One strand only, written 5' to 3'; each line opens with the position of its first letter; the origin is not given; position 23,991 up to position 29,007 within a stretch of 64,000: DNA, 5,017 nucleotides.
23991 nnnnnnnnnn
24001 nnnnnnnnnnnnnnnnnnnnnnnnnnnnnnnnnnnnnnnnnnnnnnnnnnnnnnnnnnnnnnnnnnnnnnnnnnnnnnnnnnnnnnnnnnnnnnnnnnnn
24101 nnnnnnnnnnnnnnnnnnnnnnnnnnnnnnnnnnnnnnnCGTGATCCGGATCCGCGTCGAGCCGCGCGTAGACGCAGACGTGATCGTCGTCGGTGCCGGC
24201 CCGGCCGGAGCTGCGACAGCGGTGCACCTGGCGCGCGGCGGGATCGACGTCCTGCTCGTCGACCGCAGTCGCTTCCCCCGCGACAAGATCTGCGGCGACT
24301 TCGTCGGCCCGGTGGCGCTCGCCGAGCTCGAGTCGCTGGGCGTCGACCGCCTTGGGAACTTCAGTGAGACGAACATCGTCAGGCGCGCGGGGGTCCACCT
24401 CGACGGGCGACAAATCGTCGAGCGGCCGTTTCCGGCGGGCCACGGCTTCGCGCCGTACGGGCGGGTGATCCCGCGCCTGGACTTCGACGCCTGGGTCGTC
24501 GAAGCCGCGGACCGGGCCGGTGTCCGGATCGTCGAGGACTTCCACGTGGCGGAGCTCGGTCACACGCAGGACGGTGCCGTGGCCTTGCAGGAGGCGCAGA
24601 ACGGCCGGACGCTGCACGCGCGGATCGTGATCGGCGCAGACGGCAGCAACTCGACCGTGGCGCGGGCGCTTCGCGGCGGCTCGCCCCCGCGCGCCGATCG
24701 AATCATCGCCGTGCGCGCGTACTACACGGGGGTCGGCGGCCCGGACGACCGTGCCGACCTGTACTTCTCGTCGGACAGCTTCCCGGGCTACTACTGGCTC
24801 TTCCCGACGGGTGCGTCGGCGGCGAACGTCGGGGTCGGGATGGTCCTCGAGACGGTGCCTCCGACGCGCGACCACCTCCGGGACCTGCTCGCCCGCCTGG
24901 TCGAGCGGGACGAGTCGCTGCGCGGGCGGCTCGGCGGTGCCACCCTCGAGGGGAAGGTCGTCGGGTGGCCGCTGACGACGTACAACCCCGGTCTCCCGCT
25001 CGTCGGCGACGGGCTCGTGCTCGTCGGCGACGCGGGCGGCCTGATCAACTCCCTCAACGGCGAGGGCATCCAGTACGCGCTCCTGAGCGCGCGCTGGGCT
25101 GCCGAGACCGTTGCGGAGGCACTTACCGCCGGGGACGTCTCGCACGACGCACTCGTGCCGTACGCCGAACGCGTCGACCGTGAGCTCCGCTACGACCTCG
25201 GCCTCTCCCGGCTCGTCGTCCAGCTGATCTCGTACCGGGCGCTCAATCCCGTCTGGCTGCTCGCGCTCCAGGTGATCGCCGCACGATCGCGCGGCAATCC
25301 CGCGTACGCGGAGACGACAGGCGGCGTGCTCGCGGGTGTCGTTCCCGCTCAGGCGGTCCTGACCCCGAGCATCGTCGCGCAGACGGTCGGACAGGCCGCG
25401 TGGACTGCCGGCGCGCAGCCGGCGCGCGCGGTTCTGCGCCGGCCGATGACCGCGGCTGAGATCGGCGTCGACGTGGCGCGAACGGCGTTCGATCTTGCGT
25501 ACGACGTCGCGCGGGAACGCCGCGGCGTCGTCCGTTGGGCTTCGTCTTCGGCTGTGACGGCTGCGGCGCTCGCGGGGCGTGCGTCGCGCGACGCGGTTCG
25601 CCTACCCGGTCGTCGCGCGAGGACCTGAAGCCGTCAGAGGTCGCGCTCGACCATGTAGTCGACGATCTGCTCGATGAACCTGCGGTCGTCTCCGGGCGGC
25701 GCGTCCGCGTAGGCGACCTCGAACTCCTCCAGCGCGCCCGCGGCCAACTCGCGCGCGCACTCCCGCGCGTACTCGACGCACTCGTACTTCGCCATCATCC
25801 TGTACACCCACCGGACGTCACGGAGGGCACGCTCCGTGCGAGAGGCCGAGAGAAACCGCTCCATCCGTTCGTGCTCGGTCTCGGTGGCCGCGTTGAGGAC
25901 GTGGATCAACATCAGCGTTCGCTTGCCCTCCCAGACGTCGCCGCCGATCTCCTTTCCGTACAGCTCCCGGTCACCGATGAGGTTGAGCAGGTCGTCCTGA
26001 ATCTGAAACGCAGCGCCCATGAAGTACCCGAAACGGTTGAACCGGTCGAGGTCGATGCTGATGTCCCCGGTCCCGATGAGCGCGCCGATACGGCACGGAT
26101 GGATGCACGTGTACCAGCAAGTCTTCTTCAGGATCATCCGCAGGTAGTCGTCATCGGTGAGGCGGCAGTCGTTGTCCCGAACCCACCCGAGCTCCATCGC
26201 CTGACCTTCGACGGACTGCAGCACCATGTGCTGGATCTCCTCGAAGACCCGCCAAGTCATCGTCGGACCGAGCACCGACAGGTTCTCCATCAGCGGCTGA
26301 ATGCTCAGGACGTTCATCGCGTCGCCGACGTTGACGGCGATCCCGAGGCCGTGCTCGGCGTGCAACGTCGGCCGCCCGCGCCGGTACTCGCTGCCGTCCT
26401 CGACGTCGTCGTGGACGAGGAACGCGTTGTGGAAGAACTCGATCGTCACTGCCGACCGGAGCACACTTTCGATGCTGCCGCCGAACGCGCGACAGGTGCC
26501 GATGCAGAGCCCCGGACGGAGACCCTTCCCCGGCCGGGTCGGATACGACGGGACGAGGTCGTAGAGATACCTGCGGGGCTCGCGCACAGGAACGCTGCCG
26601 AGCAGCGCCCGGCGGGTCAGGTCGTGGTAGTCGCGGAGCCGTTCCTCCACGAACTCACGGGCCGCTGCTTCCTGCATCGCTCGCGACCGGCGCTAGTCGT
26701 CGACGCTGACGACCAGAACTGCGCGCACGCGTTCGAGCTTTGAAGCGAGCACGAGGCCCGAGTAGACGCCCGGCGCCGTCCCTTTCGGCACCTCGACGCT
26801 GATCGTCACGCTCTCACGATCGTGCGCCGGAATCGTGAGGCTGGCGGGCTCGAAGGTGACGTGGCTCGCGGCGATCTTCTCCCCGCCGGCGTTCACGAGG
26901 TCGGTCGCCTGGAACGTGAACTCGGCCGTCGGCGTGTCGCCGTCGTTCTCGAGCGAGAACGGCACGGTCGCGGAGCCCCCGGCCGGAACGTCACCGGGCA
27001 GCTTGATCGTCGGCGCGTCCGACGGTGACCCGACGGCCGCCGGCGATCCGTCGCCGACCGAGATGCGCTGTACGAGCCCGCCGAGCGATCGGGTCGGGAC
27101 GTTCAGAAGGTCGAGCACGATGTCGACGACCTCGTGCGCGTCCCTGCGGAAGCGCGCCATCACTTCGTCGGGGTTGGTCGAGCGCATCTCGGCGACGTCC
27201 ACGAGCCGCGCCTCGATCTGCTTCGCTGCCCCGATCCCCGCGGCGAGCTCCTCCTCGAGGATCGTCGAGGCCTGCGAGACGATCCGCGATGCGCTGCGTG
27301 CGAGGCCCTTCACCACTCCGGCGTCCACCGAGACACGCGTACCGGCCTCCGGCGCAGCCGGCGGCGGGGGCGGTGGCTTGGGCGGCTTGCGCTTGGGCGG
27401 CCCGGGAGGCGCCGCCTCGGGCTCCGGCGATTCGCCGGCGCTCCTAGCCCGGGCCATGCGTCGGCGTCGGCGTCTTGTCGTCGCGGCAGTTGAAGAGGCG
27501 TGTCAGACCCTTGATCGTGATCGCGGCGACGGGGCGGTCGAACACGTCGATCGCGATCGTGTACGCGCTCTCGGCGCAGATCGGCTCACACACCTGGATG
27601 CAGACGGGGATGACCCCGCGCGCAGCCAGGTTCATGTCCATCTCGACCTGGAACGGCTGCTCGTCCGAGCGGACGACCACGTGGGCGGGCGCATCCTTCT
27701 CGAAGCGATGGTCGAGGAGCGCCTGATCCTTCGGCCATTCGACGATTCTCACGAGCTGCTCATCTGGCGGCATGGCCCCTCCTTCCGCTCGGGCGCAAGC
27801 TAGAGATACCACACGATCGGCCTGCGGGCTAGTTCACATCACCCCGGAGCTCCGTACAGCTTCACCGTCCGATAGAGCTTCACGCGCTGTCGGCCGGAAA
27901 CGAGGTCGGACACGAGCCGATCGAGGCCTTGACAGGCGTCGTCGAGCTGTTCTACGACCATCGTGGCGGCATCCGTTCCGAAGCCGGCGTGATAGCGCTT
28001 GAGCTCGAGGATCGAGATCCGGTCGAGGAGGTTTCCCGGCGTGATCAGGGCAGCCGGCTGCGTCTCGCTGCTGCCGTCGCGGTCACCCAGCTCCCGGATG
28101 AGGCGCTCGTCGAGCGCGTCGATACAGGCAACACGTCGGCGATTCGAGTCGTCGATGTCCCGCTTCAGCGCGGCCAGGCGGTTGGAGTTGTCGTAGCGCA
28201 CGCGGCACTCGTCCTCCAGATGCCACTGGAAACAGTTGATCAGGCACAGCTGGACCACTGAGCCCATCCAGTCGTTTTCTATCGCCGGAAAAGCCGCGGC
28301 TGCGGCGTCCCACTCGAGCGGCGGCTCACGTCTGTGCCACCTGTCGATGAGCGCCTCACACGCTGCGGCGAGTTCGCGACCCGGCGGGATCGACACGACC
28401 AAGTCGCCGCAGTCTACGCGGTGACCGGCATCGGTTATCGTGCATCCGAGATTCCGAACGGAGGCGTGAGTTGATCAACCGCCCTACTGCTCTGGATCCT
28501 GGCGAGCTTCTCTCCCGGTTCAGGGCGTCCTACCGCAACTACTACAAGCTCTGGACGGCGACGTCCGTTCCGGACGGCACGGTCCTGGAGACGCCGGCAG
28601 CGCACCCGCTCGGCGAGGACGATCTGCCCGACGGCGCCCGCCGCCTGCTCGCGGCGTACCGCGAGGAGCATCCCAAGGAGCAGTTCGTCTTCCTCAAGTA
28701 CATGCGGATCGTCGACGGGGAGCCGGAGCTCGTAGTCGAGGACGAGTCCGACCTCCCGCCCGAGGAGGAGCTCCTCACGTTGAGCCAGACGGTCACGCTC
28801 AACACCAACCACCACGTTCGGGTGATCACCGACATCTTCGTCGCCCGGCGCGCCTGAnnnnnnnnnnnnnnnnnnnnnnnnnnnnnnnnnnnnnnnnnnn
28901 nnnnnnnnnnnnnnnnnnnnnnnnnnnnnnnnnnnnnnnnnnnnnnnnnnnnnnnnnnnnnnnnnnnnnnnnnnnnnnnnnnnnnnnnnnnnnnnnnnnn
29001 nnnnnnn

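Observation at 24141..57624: ~33 kb hybrid isoprenoid / reducing type-II PKS-FAS / glycolipid-type biosynthetic island bracketed by inverted geranylgeranyl-reductase paralogues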

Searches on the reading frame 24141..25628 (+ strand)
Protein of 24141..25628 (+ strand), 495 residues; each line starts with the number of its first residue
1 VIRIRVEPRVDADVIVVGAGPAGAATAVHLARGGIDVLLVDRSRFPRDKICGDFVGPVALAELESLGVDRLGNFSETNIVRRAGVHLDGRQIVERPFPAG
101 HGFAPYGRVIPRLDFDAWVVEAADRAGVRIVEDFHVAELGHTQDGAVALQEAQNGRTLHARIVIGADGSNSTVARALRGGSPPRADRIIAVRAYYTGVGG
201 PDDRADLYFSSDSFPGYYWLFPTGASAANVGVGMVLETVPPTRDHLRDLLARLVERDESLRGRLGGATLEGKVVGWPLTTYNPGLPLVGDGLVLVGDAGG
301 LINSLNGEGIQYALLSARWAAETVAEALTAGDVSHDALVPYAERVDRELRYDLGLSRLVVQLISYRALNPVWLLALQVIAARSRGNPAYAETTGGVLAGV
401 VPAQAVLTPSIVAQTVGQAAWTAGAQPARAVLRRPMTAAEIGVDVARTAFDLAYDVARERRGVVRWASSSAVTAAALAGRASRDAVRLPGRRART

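Call 7: search_protein_families(library=pfam, proteins=[window:24141-25628:+], max_evalue=0.01)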
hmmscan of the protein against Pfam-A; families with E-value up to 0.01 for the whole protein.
window:24141-25628:+ (495 aa): 14 families
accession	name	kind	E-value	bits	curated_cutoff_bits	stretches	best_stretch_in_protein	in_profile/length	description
PF01494.25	FAD_binding_3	-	3e-17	63.3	22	1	11-177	1-167/349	FAD binding domain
PF01266.30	DAO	-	4.5e-16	59.7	27.9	2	87-322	119-352/353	FAD dependent oxidoreductase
PF04820.20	Trp_halogenase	-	3.4e-07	29.9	21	0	114-329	159-355/458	Tryptophan halogenase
PF22578.2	GGR_cat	-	3.6e-07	30.4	27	1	188-254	3-68/88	Geranylgeranyl reductase catalytic domain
PF05834.18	Lycopene_cycl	-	1.1e-06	28.5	23.4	1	13-172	1-144/380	Lycopene cyclase protein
PF03486.20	HI0933_like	-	1.4e-06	28.4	50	1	13-51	2-40/244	HI0933-like protein Rossmann domain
PF12831.13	FAD_oxidored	-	1.6e-06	28.2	27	1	13-164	1-141/416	FAD dependent oxidoreductase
PF07992.20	Pyr_redox_2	-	1.8e-06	28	26.1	1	13-46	2-36/291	Pyridine nucleotide-disulphide oxidoreductase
PF13450.12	NAD_binding_8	-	3.6e-05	24.4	21.9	1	16-43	1-28/68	NAD(P)-binding Rossmann-like domain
PF00070.33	Pyr_redox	-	0.00013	22.8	22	1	14-79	2-66/82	Pyridine nucleotide-disulphide oxidoreductase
PF01134.28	GIDA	-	0.00017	21.3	22.1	1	13-40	1-28/391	Glucose inhibited division protein A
PF00890.30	FAD_binding_2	-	0.00021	21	20.4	1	13-42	1-30/414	FAD binding domain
PF01946.23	Thi4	-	0.0011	18.8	26.2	1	10-43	16-50/235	Thi4 family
PF13738.12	Pyr_redox_3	-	0.0053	16.5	30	1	15-43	1-30/305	Pyridine nucleotide-disulphide oxidoreductase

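Call 32: search_protein_families(library=ncbifam, proteins=[window:24141-25628:+], max_evalue=0.001)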
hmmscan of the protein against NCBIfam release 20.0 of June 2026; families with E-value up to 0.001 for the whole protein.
window:24141-25628:+ (495 aa): 84 families (the best 25 are shown)
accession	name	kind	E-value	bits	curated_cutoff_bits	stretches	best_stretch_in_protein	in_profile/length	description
TIGR02032.1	GG-red-SF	subfamily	1.5e-61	208.7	158.8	1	13-324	2-297/297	geranylgeranyl reductase family protein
NF045655.1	MkRedMenJ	equivalog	5.5e-42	144.1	700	1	11-326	4-317/406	menaquinone reductase MenJ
TIGR02023.1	BchP-ChlP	subfamily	4.6e-34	118.1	343.3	1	13-345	2-317/388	geranylgeranyl diphosphate reductase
NF041080.1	DGGGPL_reductase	equivalog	3.5e-30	105.3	580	1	13-340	3-327/447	digeranylgeranylglycerophospholipid reductase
NF041160.1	DGGPL_Thplmales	equivalog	2.6e-26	92.5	780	1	11-345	3-331/396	digeranylgeranylglycerophospholipid reductase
NF049967.1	QhpG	equivalog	1.4e-25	90.1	240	1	14-350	1-312/423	flavin-dependent monooxygenase QhpG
TIGR02028.1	ChlP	equivalog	5.4e-20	71.5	505.3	1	14-353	3-335/398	geranylgeranyl reductase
NF041385.1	Dggglyphlred_Halo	equivalog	1.3e-18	66.7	700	1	107-353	89-344/405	digeranylgeranylglycerophospholipid reductase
NF004834.1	PRK06185.1-3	subfamily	4.4e-17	62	500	1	11-175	7-174/420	FAD-dependent oxidoreductase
NF007542.0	PRK10157.1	subfamily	1.6e-16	60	610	2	13-177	7-170/428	FAD-dependent oxidoreductase FixC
NF038174.1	maturase_GoxB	equivalog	2.8e-16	59.5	400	1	13-194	2-176/358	glycine oxidase maturase GoxB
NF004832.0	PRK06184.1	subfamily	3.3e-16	59.1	476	1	11-177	6-177/506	hypothetical protein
NF004833.1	PRK06185.1-1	subfamily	2.8e-15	56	488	1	13-176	4-171/403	FAD-dependent oxidoreductase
NF007450.0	PRK10015.1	subfamily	4.7e-15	55.2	466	1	112-232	107-223/429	FAD-dependent oxidoreductase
NF004835.0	PRK06185.1-4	equivalog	1.1e-14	54.1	601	1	8-174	7-176/411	FAD-dependent oxidoreductase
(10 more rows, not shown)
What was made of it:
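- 24141..25628 (+): GGR1, an FAD geranylgeranyl-reductase family protein (495 aa). TIGR02032 208.7 bits, above the cut-off; PF22578 GGR_cat (calls 7, 32).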

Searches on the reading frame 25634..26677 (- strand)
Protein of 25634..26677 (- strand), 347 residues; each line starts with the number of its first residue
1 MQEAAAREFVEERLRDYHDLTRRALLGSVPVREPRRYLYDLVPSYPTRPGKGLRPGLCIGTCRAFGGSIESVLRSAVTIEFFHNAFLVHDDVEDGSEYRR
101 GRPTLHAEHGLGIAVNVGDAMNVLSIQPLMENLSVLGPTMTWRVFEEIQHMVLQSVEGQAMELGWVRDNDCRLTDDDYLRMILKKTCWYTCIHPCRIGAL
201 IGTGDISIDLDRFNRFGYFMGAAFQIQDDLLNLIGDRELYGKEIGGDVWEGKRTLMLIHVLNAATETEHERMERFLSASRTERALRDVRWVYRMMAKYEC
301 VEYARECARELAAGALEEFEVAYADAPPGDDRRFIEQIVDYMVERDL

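Call 7: search_protein_families(library=pfam, proteins=[window:25634-26677:-], max_evalue=0.01)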
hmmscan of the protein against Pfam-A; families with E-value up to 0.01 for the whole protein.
window:25634-26677:- (347 aa): 1 family
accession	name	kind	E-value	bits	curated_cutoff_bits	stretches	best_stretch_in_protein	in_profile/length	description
PF00348.22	polyprenyl_synt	-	1.8e-56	191.6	27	1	38-292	4-248/251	Polyprenyl synthetase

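Call 32: search_protein_families(library=ncbifam, proteins=[window:25634-26677:-], max_evalue=0.001)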
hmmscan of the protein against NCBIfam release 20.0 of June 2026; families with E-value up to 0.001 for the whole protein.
window:25634-26677:- (347 aa): 16 families
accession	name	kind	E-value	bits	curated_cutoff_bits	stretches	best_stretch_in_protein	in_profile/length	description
NF040698.1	IdsA_Meth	equivalog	1.5e-54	185.5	468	1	49-346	41-327/328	short chain isoprenyl diphosphate synthase IdsA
NF041169.1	f2_encap_cargo4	exception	1.7e-51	175.4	450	1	47-345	47-332/334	family 2 encapsulin nanocompartment cargo protein polyprenyl transferase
NF041003.1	GGPP_syn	equivalog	2e-47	161.8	500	1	48-345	38-324/326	geranylgeranyl diphosphate synthase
NF045549.1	GGPPsyn_IdsB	equivalog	4.3e-35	121.4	475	1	47-318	62-324/346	geranylgeranyl diphosphate synthase IdsB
NF040789.2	gerfarn_diphsyn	equivalog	4.7e-33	114.8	560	1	71-346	83-344/345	geranylfarnesyl diphosphate synthase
NF008140.0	PRK10888.1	equivalog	1.3e-32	113.4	412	1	50-321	44-301/323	octaprenyl diphosphate synthase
NF045485.1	FPPsyn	subfamily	2.5e-31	108.9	275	1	50-275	37-262/288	farnesyl diphosphate synthase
TIGR02748.1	GerC3_HepT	equivalog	1.6e-30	106.3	456.55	1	50-346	43-318/319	heptaprenyl diphosphate synthase component II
NF045685.1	GGPPSynCrtE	equivalog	6.8e-26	91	460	1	14-266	7-258/293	geranylgeranyl diphosphate synthase CrtE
NF042417.1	NPPPS_Mycobact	equivalog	4.2e-25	88.5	600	1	72-345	79-333/335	nonaprenyl/(2E,6E)-farnesyl/geranylgeranyl diphosphat synthase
NF045628.1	HxpDPsynlarge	equivalog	5.7e-25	88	500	1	50-345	35-309/311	hexaprenyl-diphosphate synthase large subunit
TIGR02749.1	prenyl_cyano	equivalog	6.7e-22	77.9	383.2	1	50-345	44-320/322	solanesyl diphosphate synthase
NF042416.1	GFPPS_Mycobact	equivalog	1.5e-20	73.5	600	2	178-322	185-328/350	bifunctional (2E,6E)-farnesyl/geranyl diphosphate synthase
NF007877.0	PRK10581.1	equivalog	7.4e-20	71.3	321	1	50-273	44-268/299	(2E,6E)-farnesyl diphosphate synthase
NF040627.1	GFPS_Meth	equivalog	4.9e-18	65.6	600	1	48-235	38-212/285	geranylfarnesyl diphosphate synthase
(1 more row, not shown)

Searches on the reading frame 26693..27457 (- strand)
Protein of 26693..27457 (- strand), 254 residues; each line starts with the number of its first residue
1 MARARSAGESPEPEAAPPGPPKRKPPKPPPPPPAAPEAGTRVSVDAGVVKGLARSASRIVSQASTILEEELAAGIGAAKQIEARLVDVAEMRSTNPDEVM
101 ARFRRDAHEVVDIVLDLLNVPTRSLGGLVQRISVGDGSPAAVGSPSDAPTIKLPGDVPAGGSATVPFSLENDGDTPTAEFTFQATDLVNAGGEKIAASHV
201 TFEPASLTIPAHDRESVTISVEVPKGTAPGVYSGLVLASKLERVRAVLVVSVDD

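Call 7: search_protein_families(library=pfam, proteins=[window:26693-27457:-], max_evalue=0.01)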
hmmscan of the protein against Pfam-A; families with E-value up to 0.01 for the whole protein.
window:26693-27457:- (254 aa): 2 families
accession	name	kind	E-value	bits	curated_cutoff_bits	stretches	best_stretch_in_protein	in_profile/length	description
PF22680.2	Glyco_hydro_123_N_2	-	0.00038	20.7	27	0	206-236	108-138/142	Glycoside hydrolase 123 N-terminal domain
PF06280.18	fn3_5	-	0.0076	17.4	27.6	0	193-233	50-93/112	Fn3-like domain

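Call 50: search_protein_families(library=pfam, proteins=[window:26693-27457:-], max_evalue=1)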
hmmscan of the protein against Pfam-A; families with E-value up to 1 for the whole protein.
window:26693-27457:- (254 aa): 4 families
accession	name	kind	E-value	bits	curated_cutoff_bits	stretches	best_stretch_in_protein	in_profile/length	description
PF22680.2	Glyco_hydro_123_N_2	-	0.00038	20.7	27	1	206-236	108-138/142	Glycoside hydrolase 123 N-terminal domain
PF06280.18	fn3_5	-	0.0076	17.4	27.6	1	193-233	50-93/112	Fn3-like domain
PF10633.15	NPCBM_assoc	-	0.037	14.6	24.4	1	202-232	38-69/78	NPCBM-associated, NEW3 domain of alpha-galactosidase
PF06030.18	WxLIP_PGBD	-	0.17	12.3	27.3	1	199-234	79-115/121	WxL Interacting Protein, peptidoglycan binding domain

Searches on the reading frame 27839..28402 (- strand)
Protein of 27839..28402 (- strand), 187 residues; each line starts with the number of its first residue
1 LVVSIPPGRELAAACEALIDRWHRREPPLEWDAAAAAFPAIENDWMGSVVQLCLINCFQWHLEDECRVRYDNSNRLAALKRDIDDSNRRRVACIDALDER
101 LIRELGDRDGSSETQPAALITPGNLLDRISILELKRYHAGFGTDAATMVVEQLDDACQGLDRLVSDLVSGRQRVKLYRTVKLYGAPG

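Call 7: search_protein_families(library=pfam, proteins=[window:27839-28402:-], max_evalue=0.01)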
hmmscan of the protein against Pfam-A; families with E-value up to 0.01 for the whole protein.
window:27839-28402:- (187 aa): 1 family
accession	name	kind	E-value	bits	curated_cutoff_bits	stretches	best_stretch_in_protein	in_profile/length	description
PF14063.11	DUF4254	-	3e-21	76.2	27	1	49-175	4-143/144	Protein of unknown function (DUF4254)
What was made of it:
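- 27839..28402 (-): DUF4254 protein. PF14063 E 3e-21 (call 7).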

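Call 33: search_protein_families(library=ncbifam, proteins=[window:27839-28402:-], max_evalue=0.001)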
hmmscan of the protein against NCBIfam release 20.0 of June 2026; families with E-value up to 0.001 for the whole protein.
window:27839-28402:- (187 aa): 0 families

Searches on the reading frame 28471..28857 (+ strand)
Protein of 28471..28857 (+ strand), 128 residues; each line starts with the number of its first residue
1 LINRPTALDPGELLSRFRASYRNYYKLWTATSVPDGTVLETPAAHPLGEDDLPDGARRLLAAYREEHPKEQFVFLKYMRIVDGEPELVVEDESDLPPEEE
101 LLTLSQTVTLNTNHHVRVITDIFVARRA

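Call 7: search_protein_families(library=pfam, proteins=[window:28471-28857:+], max_evalue=0.01)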
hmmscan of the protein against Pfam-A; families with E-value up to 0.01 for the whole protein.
window:28471-28857:+ (128 aa): 0 families

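Call 50: search_protein_families(library=pfam, proteins=[window:28471-28854:+], max_evalue=1)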
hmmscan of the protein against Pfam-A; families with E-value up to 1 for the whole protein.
window:28471-28854:+ (128 aa): 1 family
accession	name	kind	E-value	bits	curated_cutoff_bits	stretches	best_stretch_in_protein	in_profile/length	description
PF19614.4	DUF6119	-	0.082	12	27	1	50-82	189-221/524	Family of unknown function (DUF6119)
